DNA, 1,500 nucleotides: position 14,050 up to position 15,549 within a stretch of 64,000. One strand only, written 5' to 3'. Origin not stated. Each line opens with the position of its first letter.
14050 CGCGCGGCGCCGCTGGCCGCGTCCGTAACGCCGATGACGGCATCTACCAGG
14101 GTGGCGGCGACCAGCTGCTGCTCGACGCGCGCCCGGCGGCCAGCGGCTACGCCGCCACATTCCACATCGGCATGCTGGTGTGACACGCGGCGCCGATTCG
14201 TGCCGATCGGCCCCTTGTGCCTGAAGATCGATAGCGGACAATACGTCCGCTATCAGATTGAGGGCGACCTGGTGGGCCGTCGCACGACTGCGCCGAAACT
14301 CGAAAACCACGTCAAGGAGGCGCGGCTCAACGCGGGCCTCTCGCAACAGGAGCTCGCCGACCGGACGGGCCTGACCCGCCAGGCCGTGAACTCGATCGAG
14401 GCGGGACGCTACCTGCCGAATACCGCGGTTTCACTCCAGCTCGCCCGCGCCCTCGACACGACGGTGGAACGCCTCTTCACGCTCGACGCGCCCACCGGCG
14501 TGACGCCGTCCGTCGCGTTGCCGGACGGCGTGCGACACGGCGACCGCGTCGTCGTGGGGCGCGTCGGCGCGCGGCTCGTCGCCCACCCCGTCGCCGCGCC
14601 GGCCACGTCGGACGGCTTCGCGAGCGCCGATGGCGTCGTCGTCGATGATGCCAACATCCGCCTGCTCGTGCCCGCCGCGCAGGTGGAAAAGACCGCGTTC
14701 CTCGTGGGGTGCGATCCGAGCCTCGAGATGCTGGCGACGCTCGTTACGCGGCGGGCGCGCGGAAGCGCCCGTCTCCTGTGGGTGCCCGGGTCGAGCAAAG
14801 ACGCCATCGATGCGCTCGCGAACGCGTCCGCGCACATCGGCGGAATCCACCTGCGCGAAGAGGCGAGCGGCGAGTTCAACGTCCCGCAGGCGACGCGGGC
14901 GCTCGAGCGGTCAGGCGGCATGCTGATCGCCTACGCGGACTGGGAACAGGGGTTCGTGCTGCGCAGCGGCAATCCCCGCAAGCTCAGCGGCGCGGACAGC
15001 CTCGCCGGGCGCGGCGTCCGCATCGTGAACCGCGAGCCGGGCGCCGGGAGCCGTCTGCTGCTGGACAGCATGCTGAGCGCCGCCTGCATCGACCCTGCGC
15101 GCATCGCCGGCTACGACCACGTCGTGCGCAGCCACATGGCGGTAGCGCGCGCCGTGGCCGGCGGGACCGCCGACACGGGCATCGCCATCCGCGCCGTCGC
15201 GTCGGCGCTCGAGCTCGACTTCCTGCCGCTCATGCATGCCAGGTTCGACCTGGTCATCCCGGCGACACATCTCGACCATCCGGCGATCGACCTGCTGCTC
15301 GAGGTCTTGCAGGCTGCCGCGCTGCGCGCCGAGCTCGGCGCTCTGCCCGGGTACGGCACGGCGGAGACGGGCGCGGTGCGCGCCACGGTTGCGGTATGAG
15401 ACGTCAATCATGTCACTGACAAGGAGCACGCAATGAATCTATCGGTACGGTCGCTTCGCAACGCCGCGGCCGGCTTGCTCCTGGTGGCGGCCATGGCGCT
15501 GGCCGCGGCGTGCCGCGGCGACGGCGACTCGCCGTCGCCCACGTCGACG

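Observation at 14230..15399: Non-canonical molybdate regulator: XRE-HTH fused to a PBP-like domain, with a perfect 10-bp inverted-repeat operator, heading modABC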

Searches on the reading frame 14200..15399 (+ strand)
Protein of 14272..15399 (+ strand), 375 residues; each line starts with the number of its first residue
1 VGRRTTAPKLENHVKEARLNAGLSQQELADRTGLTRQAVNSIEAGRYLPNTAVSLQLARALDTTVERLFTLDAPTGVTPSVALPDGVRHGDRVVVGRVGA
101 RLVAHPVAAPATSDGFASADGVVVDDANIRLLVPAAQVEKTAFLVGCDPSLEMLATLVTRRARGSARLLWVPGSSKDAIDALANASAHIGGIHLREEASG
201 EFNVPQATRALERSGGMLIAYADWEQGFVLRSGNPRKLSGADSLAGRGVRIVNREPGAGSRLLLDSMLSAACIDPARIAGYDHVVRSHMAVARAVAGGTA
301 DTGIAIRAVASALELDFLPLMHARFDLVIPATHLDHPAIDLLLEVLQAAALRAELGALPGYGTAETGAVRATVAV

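Call 3: search_protein_families(library=pfam, proteins=[window:14272-15399:+], max_evalue=0.01)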
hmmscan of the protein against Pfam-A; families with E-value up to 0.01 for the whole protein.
window:14272-15399:+ (375 aa): 11 families
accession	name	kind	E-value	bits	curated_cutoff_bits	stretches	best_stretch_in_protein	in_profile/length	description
PF12727.12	PBP_like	-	9.2e-58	195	27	1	161-347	6-193/193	PBP superfamily domain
PF01381.28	HTH_3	-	5.9e-14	52.3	23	1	14-66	1-53/55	Helix-turn-helix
PF13560.12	HTH_31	-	8.7e-11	42.4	27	1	14-66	6-59/64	Helix-turn-helix domain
PF12844.13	HTH_19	-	2.8e-06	27.6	30.2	1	14-71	4-61/64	Helix-turn-helix domain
PF13412.12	HTH_24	-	0.00015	21.7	21.9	1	20-41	15-36/48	Winged helix-turn-helix DNA-binding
PF13413.12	HTH_25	-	0.0002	21.5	24.6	1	15-47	3-35/62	Helix-turn-helix domain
PF12974.12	Phosphonate-bd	-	0.0016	18.3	27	1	240-312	99-169/242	ABC transporter, phosphonate, periplasmic substrate-binding protein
PF12802.13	MarR_2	-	0.0027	18.3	27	1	21-41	18-39/61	MarR family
PF13443.12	HTH_26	-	0.0082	16.8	22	0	21-71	9-60/63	Cro/C1-type HTH DNA-binding domain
PF04545.22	Sigma70_r4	-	0.0087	16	24.1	0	18-43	16-41/50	Sigma-70, region 4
PF13545.12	HTH_Crp_2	-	0.009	16.4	27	0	17-40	17-40/70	Crp-like helix-turn-helix domain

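Call 4: search_protein_families(library=ncbifam, proteins=[window:14272-15399:+], max_evalue=0.01)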
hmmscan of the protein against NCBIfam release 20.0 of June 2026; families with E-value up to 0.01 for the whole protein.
window:14272-15399:+ (375 aa): 10 families
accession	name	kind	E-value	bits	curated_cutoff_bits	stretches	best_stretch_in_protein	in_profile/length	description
NF011068.0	PRK14498.1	equivalog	1e-53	182.4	534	1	92-370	358-644/647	molybdopterin biosynthesis protein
TIGR03070.1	couple_hipB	subfamily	2.2e-07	30.7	71.65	1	10-61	3-54/58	type II toxin-antitoxin system Y4mF family antitoxin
NF041951.1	phage_RstR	subfamily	2.4e-07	31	80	1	10-70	3-63/108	RstR family transcriptional repressor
TIGR00270.2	TIGR00270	equivalog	6.9e-06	25.9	110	1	11-64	77-130/159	multiprotein bridging factor aMBF1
NF041493.1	MobT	equivalog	0.00015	20.7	600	1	15-63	2-50/383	MobT family relaxase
NF007408.0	PRK09943.1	equivalog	0.00021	20.9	211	1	13-70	11-68/185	HTH-type transcriptional regulator PuuR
TIGR03830.1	CxxCG_CxxCG_HTH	subfamily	0.00073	19.3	61.8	1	11-64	67-119/127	type II TA system antitoxin MqsA family protein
NF047948.1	male_kill_WMK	equivalog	0.0011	18.6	300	1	10-70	6-66/300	WO male-killing family protein Wmk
NF006015.0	PRK08154.1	subfamily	0.0017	17.6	204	1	9-70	30-91/314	anaerobic benzoate catabolism transcriptional regulator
NF052239.1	antitox_spr1629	equivalog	0.0055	15.8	335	1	13-63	6-56/377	spr1629 family repressor/antitoxin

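Call 19: find_homologous_proteins(query=window:14272-15399:+, max_evalue=0.00001)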
Query window:14272-15399:+ (375 aa): 506 proteins with E <= 0.00001 among 8000 candidates; the best 120 are listed.
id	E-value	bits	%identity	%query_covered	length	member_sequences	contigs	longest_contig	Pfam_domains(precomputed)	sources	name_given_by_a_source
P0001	1.4e-233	793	100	100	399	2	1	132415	PF12844.14,PF12727.13,PF01381.29,PF13560.13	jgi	-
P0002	5.2e-165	567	69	99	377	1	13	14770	PF12844.14,PF13413.13,PF12727.13,PF01381.29,PF24250.2,PF13560.13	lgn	-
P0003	1.7e-140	487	64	99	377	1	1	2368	PF12844.14,PF12727.13,PF01381.29,PF13560.13,PF13443.13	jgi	jgi:molybdate-binding protein/DNA-binding XRE family transcriptional regulator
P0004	3.9e-122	426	59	98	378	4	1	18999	PF13531.12,PF12844.14,PF12727.13,PF01381.29,PF13560.13,PF13443.13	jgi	jgi:molybdate-binding protein/DNA-binding XRE family transcriptional regulator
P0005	8.9e-122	425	54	99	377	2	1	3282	PF13531.12,PF12844.14,PF12727.13,PF01381.29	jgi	jgi:putative molybdopterin biosynthesis protein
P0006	2.2e-121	424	57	99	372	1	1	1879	PF12844.14,PF12727.13,PF01381.29,PF13560.13,PF13443.13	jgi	jgi:putative molybdopterin biosynthesis protein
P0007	1.5e-119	418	57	99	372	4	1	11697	PF12844.14,PF12727.13,PF01381.29,PF13560.13,PF13443.13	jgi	jgi:molybdate-binding protein/DNA-binding XRE family transcriptional regulator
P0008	1.4e-118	414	56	99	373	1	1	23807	PF12844.14,PF12727.13,PF01381.29,PF13560.13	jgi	jgi:putative molybdopterin biosynthesis protein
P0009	1.0e-117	412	56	100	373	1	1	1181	PF12727.13,PF01381.29,PF12974.13,PF13560.13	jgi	-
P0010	1.1e-115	405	56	100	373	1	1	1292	PF12844.14,PF12727.13,PF01381.29,PF13560.13,PF13443.13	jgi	-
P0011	1.3e-115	405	54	99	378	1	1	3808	PF13531.12,PF13412.13,PF12844.14,PF13413.13,PF12727.13,PF01381.29,PF12974.13,PF13560.13,PF13443.13,PF03466.26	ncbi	-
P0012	1.6e-115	404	55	98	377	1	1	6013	PF13531.12,PF12844.14,PF12727.13,PF01381.29,PF13560.13,PF13443.13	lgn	-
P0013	2.7e-115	404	56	99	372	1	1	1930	PF12844.14,PF12727.13,PF01381.29,PF13560.13,PF13443.13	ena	-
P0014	3.9e-115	403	56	99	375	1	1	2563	PF12844.14,PF12727.13,PF01381.29,PF13560.13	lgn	-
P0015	9.8e-113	395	56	100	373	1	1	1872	PF13531.12,PF12844.14,PF12727.13,PF01381.29,PF12974.13,PF13560.13,PF13443.13,PF12849.13,PF03466.26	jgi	-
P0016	1.6e-112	395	54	99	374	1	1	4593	PF13531.12,PF12844.14,PF12727.13,PF01381.29,PF13560.13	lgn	-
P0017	4.4e-112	393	54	98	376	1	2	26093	PF12844.14,PF13413.13,PF12727.13,PF01381.29,PF13560.13,PF13443.13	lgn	-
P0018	3.3e-111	390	55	100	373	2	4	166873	PF13531.12,PF12844.14,PF12727.13,PF01381.29,PF12974.13,PF13560.13,PF12849.13,PF03466.26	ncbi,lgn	-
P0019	1.6e-110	388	56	100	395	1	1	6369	PF13531.12,PF12844.14,PF12727.13,PF01381.29,PF12974.13,PF13560.13,PF13443.13,PF03466.26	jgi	jgi:putative molybdopterin biosynthesis protein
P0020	2.6e-109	384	56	100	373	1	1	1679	PF13531.12,PF12727.13,PF01381.29,PF12974.13,PF13560.13,PF03466.26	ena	-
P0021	4.4e-109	383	55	99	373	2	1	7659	PF12844.14,PF12727.13,PF01381.29,PF13560.13,PF13443.13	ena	-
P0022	1.5e-108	381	54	100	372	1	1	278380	PF12727.13,PF01381.29,PF13560.13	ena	-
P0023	9.7e-108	379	54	93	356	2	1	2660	PF13531.12,PF12844.14,PF12727.13,PF01381.29,PF13560.13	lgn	-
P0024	1.6e-107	378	54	99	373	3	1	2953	PF12844.14,PF12727.13,PF01381.29,PF13560.13,PF13443.13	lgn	-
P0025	2.3e-107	378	53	99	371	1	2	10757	PF13531.12,PF12844.14,PF12727.13,PF01381.29,PF13560.13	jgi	jgi:molybdate-binding protein/DNA-binding XRE family transcriptional regulator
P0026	1.1e-103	365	51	99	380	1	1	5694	PF13531.12,PF12844.14,PF12727.13,PF01381.29,PF12974.13,PF13560.13,PF13443.13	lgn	-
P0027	1.2e-102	362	50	98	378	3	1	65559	PF12844.14,PF12727.13,PF01381.29,PF13560.13,PF13443.13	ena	-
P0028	7.9e-102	359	51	96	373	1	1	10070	PF13531.12,PF12727.13,PF01381.29,PF13560.13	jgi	jgi:molybdate-binding protein/DNA-binding XRE family transcriptional regulator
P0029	1.4e-101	359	52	99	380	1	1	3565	PF13531.12,PF12844.14,PF12727.13,PF01381.29,PF13560.13,PF13443.13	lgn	-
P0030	6.6e-101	356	51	99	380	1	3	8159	PF13531.12,PF12844.14,PF12727.13,PF01381.29,PF12974.13,PF13560.13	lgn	-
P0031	9.8e-101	356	50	93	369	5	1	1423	PF13531.12,PF13412.13,PF12844.14,PF12727.13,PF01381.29,PF13560.13,PF13443.13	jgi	jgi:putative molybdopterin biosynthesis protein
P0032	1.3e-100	355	51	100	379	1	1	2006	PF13531.12,PF12844.14,PF12727.13,PF01381.29,PF12974.13,PF13560.13,PF13443.13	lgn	-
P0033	3.8e-100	354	51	99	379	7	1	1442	PF13531.12,PF12844.14,PF13413.13,PF04069.18,PF12727.13,PF01381.29,PF12974.13,PF13560.13,PF13443.13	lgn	-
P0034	1.1e-98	349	51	96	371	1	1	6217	PF12844.14,PF12727.13,PF01381.29,PF12974.13,PF13560.13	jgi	jgi:molybdate-binding protein/DNA-binding XRE family transcriptional regulator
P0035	1.3e-98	349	49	92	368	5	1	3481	PF13531.12,PF12844.14,PF12727.13,PF01381.29,PF13560.13,PF13443.13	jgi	jgi:putative molybdopterin biosynthesis protein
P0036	2.1e-98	348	52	96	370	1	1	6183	PF12844.14,PF12727.13,PF01381.29,PF13560.13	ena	-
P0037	2.5e-98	348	50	99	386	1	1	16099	PF13531.12,PF12844.14,PF12727.13,PF01381.29,PF13560.13,PF13443.13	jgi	jgi:putative molybdopterin biosynthesis protein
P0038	3.1e-98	348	49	99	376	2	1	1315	PF12844.14,PF12727.13,PF01381.29,PF12974.13,PF13560.13,PF13443.13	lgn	-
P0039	7.0e-98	346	49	99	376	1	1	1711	PF12844.14,PF12727.13,PF01381.29,PF12974.13,PF13560.13,PF13443.13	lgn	-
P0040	8.8e-98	346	49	99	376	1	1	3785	PF12844.14,PF12727.13,PF01381.29,PF12974.13,PF13560.13,PF13443.13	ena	-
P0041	2.4e-97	345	50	99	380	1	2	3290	PF13531.12,PF12844.14,PF12727.13,PF01381.29,PF13560.13,PF13443.13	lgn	-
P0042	2.6e-97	345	48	93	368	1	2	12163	PF13531.12,PF12844.14,PF12727.13,PF01381.29,PF13560.13,PF13443.13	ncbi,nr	ncbi:MAG: helix-turn-helix domain-containing protein [Chloroflexota bacterium]|nr:helix-turn-helix d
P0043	2.7e-97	344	53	86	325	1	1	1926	PF12727.13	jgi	jgi:molybdate-binding protein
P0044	9.0e-97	343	51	98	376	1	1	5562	PF13531.12,PF12727.13,PF01381.29,PF12974.13,PF13560.13,PF13443.13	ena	-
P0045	9.6e-97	343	50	99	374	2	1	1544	PF12844.14,PF12727.13,PF01381.29,PF13560.13,PF13443.13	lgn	-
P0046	2.6e-96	341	49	92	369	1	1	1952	PF12844.14,PF12727.13,PF01381.29,PF13560.13,PF13443.13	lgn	-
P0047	6.7e-96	340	49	99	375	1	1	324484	PF12844.14,PF12727.13,PF01381.29,PF12974.13,PF13560.13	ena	-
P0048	7.1e-96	340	49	99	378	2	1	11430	PF12727.13,PF01381.29,PF13560.13,PF13443.13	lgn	-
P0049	7.5e-96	340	50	99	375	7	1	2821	PF12844.14,PF12727.13,PF01381.29,PF12974.13,PF13560.13,PF13443.13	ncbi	-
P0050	1.2e-95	339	50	99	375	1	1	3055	PF13531.12,PF12844.14,PF12727.13,PF01381.29,PF12974.13,PF13560.13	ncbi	-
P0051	1.5e-95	339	50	99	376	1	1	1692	PF12727.13,PF01381.29,PF13560.13,PF13443.13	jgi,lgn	jgi:molybdate-binding protein/DNA-binding XRE family transcriptional regulator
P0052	2.9e-95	338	47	99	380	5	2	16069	PF13531.12,PF12844.14,PF12727.13,PF01381.29,PF13560.13,PF13443.13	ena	-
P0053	3.0e-95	338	48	98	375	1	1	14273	PF13531.12,PF12844.14,PF12727.13,PF01381.29,PF12974.13,PF13560.13,PF13443.13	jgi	jgi:molybdate-binding protein/DNA-binding XRE family transcriptional regulator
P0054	3.1e-95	338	50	99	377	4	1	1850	PF12844.14,PF12727.13,PF01381.29,PF13560.13,PF13443.13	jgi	jgi:molybdate-binding protein/DNA-binding XRE family transcriptional regulator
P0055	9.4e-95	336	50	98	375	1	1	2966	PF13531.12,PF12844.14,PF12727.13,PF01381.29,PF13560.13,PF13443.13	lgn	-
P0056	2.2e-94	335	49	99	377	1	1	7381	PF12844.14,PF12727.13,PF01381.29,PF13560.13,PF13443.13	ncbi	-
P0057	2.7e-94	335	50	99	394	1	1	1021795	PF13531.12,PF12844.14,PF12727.13,PF01381.29,PF24250.2,PF13560.13,PF13443.13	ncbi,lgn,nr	ncbi:MAG: hypothetical protein KatS3mg060_0786 [Dehalococcoidia bacterium]|nr:MAG: hypothetical prot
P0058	3.2e-94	334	49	99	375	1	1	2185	PF13531.12,PF12844.14,PF12727.13,PF01381.29,PF12974.13,PF13560.13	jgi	jgi:molybdate-binding protein/DNA-binding XRE family transcriptional regulator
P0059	7.6e-94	333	48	99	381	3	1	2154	PF12844.14,PF12727.13,PF01381.29,PF13560.13,PF13443.13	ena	-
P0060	1.1e-93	333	49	99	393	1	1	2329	PF13531.12,PF12844.14,PF12727.13,PF01381.29,PF12974.13,PF13560.13,PF13443.13,PF03466.26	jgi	jgi:molybdate-binding protein/DNA-binding XRE family transcriptional regulator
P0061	1.1e-93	333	49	99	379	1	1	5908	PF12727.13,PF01381.29,PF13560.13,PF13443.13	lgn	-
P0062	1.3e-93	332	48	99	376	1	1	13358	PF13531.12,PF12844.14,PF12727.13,PF01381.29,PF12974.13,PF13560.13,PF13443.13,PF03466.26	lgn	-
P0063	1.4e-93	332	50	99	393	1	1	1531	PF13531.12,PF12844.14,PF12727.13,PF01381.29,PF12974.13,PF13560.13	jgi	jgi:molybdate-binding protein/DNA-binding XRE family transcriptional regulator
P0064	3.5e-93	331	45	99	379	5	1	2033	PF12844.14,PF12727.13,PF01381.29,PF13560.13,PF13443.13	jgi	jgi:putative molybdopterin biosynthesis protein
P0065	6.2e-93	330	49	96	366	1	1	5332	PF12844.14,PF12727.13,PF01381.29,PF12974.13,PF13560.13,PF13443.13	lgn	-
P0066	6.6e-93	330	48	100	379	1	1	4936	PF12844.14,PF12727.13,PF01381.29,PF13560.13,PF13443.13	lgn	-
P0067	7.1e-93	330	49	100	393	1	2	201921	PF13531.12,PF12844.14,PF12727.13,PF01381.29,PF12974.13,PF13560.13,PF13443.13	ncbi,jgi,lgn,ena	-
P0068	8.4e-93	330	48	98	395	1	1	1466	PF13531.12,PF12844.14,PF12727.13,PF01381.29,PF12974.13,PF13560.13,PF13443.13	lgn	-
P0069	1.4e-92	329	49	100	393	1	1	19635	PF13531.12,PF12844.14,PF12727.13,PF01381.29,PF12974.13,PF13560.13,PF13443.13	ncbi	-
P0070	2.6e-92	328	45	97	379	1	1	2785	PF12844.14,PF12727.13,PF01381.29,PF13560.13,PF13443.13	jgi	jgi:putative molybdopterin biosynthesis protein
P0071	2.9e-92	328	51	95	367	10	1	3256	PF13531.12,PF12844.14,PF12727.13,PF01381.29,PF13560.13,PF13443.13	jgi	jgi:molybdate-binding protein/DNA-binding XRE family transcriptional regulator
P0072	4.1e-92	327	51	94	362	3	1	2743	PF12844.14,PF12727.13,PF01381.29,PF13560.13,PF13443.13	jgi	jgi:molybdate-binding protein/DNA-binding XRE family transcriptional regulator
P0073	4.1e-92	327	48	96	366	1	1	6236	PF13531.12,PF12844.14,PF12727.13,PF01381.29,PF13560.13,PF13443.13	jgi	jgi:putative molybdopterin biosynthesis protein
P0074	7.2e-92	327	47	99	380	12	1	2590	PF13531.12,PF12844.14,PF12727.13,PF01381.29,PF12974.13,PF13560.13,PF13443.13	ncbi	-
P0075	8.0e-92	326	46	98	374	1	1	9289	PF13531.12,PF12844.14,PF12727.13,PF01381.29,PF12974.13,PF13560.13,PF13443.13,PF03466.26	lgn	-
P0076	9.7e-92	326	49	97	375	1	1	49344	PF13531.12,PF12844.14,PF13413.13,PF12727.13,PF01381.29,PF12974.13,PF13560.13,PF13443.13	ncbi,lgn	-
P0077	9.8e-92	326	50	94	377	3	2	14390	PF13531.12,PF12844.14,PF12727.13,PF01381.29,PF13560.13,PF13443.13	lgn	-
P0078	1.2e-91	326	47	98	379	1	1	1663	PF13531.12,PF12844.14,PF12727.13,PF01381.29,PF12974.13,PF13560.13,PF13443.13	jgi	jgi:molybdate-binding protein/DNA-binding XRE family transcriptional regulator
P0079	2.6e-91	325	49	99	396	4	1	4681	PF13531.12,PF12727.13,PF01381.29,PF13560.13,PF13443.13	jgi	jgi:putative molybdopterin biosynthesis protein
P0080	2.9e-91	325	47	99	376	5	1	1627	PF13531.12,PF12844.14,PF12727.13,PF01381.29,PF12974.13,PF13560.13,PF13443.13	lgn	-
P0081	4.7e-91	324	49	100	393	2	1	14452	PF13531.12,PF12844.14,PF12727.13,PF01381.29,PF12974.13,PF13560.13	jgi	jgi:putative molybdopterin biosynthesis protein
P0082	5.8e-91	324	47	99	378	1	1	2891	PF13531.12,PF12844.14,PF12727.13,PF01381.29,PF12974.13,PF13560.13,PF13443.13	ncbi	-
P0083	1.7e-90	322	49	100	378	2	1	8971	PF13531.12,PF12844.14,PF12727.13,PF01381.29,PF13560.13,PF13443.13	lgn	-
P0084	1.8e-90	322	47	99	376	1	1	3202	PF13531.12,PF12844.14,PF12727.13,PF01381.29,PF12974.13,PF13560.13,PF13443.13,PF03466.26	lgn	-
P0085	2.0e-90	322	49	98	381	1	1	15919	PF13531.12,PF12844.14,PF12727.13,PF01381.29,PF13560.13,PF13443.13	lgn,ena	-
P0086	2.7e-90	321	48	99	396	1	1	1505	PF13531.12,PF12844.14,PF12727.13,PF01381.29,PF13560.13,PF13443.13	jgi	jgi:putative molybdopterin biosynthesis protein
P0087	4.3e-90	321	48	100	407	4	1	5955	PF13531.12,PF12844.14,PF12727.13,PF01381.29,PF13560.13,PF13443.13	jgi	jgi:putative molybdopterin biosynthesis protein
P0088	5.1e-90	321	50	96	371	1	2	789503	PF13531.12,PF12844.14,PF12727.13,PF01381.29,PF13560.13,PF13443.13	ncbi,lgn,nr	ncbi:MAG: substrate-binding domain-containing protein [Chloroflexota bacterium]|nr:helix-turn-helix 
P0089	5.3e-90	320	49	96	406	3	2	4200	PF13531.12,PF12844.14,PF12727.13,PF01381.29,PF13560.13,PF13443.13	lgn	-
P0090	5.3e-90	320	47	100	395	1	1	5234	PF13531.12,PF12844.14,PF12727.13,PF01381.29,PF13560.13,PF13443.13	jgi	jgi:molybdate-binding protein/DNA-binding XRE family transcriptional regulator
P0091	1.7e-89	319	47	100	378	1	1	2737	PF13531.12,PF12844.14,PF12727.13,PF01381.29,PF12974.13,PF13560.13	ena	-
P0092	1.7e-89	319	49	95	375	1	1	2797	PF13531.12,PF12844.14,PF12727.13,PF01381.29,PF13560.13,PF13443.13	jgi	jgi:molybdate-binding protein/DNA-binding XRE family transcriptional regulator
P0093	1.9e-89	319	47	100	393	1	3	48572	PF13531.12,PF12844.14,PF12727.13,PF01381.29,PF12974.13,PF13560.13,PF13443.13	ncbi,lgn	-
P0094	2.3e-89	318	46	95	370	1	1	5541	PF13531.12,PF12844.14,PF12727.13,PF01381.29,PF13560.13,PF13443.13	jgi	jgi:molybdate-binding protein/DNA-binding XRE family transcriptional regulator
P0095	2.6e-89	318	46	99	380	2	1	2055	PF13531.12,PF12844.14,PF12727.13,PF01381.29,PF13560.13,PF13443.13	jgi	jgi:putative molybdopterin biosynthesis protein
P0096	5.1e-89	317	49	94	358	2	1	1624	PF13531.12,PF12727.13,PF01381.29,PF12974.13,PF13560.13,PF13443.13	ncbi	-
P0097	1.4e-88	316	45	98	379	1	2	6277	PF13531.12,PF12844.14,PF12727.13,PF01381.29,PF12974.13,PF13560.13,PF13443.13,PF03466.26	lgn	-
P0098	2.6e-88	315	48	100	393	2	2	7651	PF13531.12,PF12844.14,PF12727.13,PF01381.29,PF12974.13,PF13560.13,PF13443.13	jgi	jgi:molybdate-binding protein/DNA-binding XRE family transcriptional regulator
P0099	4.9e-88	314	48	100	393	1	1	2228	PF13531.12,PF12844.14,PF12727.13,PF01381.29,PF12974.13,PF13560.13,PF13443.13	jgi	jgi:molybdate-binding protein/DNA-binding XRE family transcriptional regulator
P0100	8.1e-88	313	47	95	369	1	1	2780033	PF12727.13,PF01381.29,PF13560.13,PF13443.13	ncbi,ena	-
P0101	8.7e-88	313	47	97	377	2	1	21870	PF13531.12,PF12844.14,PF12727.13,PF01381.29,PF12974.13,PF13560.13,PF13443.13,PF03466.26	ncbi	ncbi:MAG: substrate-binding domain-containing protein [Chloroflexota bacterium]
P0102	2.7e-87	312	48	100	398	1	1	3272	PF13531.12,PF12844.14,PF12727.13,PF01381.29,PF13560.13,PF13443.13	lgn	-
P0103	3.0e-87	311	47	95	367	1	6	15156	PF13531.12,PF12844.14,PF12727.13,PF01381.29,PF13560.13,PF13443.13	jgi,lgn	jgi:molybdate-binding protein/DNA-binding XRE family transcriptional regulator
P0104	5.1e-87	311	45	99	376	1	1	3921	PF13531.12,PF12844.14,PF13413.13,PF12727.13,PF01381.29,PF13560.13,PF13443.13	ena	-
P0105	7.6e-87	310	47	100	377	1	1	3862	PF13531.12,PF12844.14,PF12727.13,PF01381.29,PF12974.13,PF13560.13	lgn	-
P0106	8.5e-87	310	48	94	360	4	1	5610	PF13531.12,PF12844.14,PF12727.13,PF01381.29,PF13560.13,PF13443.13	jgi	jgi:molybdate-binding protein/DNA-binding XRE family transcriptional regulator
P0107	2.8e-86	308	47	99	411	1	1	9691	PF13531.12,PF12727.13,PF01381.29,PF13560.13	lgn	-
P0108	2.9e-86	308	46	100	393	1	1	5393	PF13531.12,PF12844.14,PF12727.13,PF01381.29,PF12974.13,PF13560.13,PF13443.13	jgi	jgi:putative molybdopterin biosynthesis protein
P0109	6.9e-86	307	45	99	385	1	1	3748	PF13531.12,PF12844.14,PF12727.13,PF01381.29,PF12974.13,PF13560.13,PF13443.13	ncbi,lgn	-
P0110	7.1e-86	307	44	98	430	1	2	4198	PF13531.12,PF12844.14,PF12727.13,PF01381.29,PF13560.13,PF13443.13,PF03466.26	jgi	jgi:putative molybdopterin biosynthesis protein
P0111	1.1e-85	306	47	97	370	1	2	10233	PF12844.14,PF12727.13,PF01381.29,PF12974.13,PF13560.13,PF13443.13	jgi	jgi:molybdate-binding protein/DNA-binding XRE family transcriptional regulator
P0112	1.5e-85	306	48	99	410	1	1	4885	PF13531.12,PF12844.14,PF12727.13,PF01381.29,PF13560.13,PF13443.13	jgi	jgi:molybdate-binding protein/DNA-binding XRE family transcriptional regulator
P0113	2.9e-85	305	46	96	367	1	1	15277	PF13531.12,PF13413.13,PF12727.13,PF01381.29,PF13560.13,PF13443.13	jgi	jgi:molybdate-binding protein/DNA-binding XRE family transcriptional regulator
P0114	3.6e-85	305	47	98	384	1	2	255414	PF13531.12,PF12727.13,PF01381.29,PF12974.13,PF13560.13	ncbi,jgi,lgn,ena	-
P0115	5.3e-85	304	46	99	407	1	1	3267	PF13531.12,PF12844.14,PF12727.13,PF01381.29,PF13560.13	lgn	-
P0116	5.5e-85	304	46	99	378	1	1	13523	PF13531.12,PF12727.13,PF01381.29,PF13560.13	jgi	jgi:molybdate-binding protein/DNA-binding XRE family transcriptional regulator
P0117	2.3e-84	302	50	89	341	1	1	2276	PF13531.12,PF12727.13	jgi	jgi:molybdate-binding protein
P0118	3.6e-84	301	48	99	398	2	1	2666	PF13531.12,PF12844.14,PF12727.13,PF01381.29,PF12974.13,PF13560.13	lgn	-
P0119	5.5e-84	301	44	99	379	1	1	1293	PF12844.14,PF12727.13,PF01381.29,PF13560.13,PF13443.13,PF03466.26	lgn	-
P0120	6.3e-84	300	47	97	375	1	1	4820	PF13531.12,PF12844.14,PF04069.18,PF12727.13,PF01381.29,PF12974.13,PF13560.13,PF13443.13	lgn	-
